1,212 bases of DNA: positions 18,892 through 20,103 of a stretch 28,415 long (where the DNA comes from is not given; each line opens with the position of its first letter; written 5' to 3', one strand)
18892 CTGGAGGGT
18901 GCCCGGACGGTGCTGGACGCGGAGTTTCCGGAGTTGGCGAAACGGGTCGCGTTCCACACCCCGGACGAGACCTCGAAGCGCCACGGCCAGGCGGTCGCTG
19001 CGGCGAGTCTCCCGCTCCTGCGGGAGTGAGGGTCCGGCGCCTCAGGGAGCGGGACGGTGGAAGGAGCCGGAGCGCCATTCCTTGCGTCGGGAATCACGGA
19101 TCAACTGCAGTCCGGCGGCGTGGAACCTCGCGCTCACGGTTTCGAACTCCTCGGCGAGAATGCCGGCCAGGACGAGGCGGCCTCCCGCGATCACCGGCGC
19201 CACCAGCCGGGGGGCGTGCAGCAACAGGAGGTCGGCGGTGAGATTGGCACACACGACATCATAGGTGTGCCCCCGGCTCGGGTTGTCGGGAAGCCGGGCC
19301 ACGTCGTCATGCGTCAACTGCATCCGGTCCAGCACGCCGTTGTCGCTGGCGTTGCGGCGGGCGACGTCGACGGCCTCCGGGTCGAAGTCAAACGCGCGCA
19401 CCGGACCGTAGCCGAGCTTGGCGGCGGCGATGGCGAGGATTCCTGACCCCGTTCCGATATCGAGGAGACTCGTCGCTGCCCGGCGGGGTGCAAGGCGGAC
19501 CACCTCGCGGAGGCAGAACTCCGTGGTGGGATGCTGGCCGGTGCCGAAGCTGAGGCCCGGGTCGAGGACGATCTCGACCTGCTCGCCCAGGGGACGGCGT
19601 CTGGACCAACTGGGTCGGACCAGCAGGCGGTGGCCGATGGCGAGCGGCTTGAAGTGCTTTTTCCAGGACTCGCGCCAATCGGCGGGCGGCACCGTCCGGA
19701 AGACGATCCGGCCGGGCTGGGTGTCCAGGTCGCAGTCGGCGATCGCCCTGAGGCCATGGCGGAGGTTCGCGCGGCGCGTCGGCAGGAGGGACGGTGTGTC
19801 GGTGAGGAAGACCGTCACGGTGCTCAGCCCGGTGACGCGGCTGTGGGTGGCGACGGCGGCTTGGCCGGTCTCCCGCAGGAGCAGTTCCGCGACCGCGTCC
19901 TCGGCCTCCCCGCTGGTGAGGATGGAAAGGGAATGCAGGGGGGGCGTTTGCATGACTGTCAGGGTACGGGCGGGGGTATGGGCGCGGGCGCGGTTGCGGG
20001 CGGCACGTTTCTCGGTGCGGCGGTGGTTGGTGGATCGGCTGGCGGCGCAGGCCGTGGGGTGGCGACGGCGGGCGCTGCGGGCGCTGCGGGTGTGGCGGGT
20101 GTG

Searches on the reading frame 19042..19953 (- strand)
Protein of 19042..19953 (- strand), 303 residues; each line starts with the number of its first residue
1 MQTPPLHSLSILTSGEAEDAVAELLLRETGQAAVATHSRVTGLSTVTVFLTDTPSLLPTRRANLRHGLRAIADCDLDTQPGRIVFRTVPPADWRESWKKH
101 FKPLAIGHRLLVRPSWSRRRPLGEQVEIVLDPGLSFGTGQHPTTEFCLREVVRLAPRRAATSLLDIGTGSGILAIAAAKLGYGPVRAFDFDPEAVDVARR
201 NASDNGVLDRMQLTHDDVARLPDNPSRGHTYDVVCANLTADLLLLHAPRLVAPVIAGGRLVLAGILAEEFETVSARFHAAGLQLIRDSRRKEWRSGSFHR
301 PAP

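Call 52: search_protein_families(library=pfam, proteins=[window:19042-19953:-], max_evalue=0.0001)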
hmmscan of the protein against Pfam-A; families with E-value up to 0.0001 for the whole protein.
window:19042-19953:- (303 aa): 7 families
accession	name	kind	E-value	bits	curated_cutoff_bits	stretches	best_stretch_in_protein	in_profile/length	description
PF06325.19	PrmA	-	3.8e-58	197.7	22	1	8-295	4-290/296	Ribosomal protein L11 methyltransferase (PrmA)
PF13649.12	Methyltransf_25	-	5.1e-10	40.4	27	1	164-237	2-71/97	Methyltransferase domain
PF13847.12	Methyltransf_31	-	2e-09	37.7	27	1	159-240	3-84/145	Methyltransferase domain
PF13489.12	Methyltransf_23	-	7.1e-08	32.8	27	1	144-237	6-88/164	Methyltransferase domain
PF08241.18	Methyltransf_11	-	4.2e-07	31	21.2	1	164-241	1-71/95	Methyltransferase domain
PF05175.20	MTS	-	1.3e-06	28.6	23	1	158-220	30-92/170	Methyltransferase small domain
PF08242.18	Methyltransf_12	-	9.3e-06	26.7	30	1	164-238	1-73/98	Methyltransferase domain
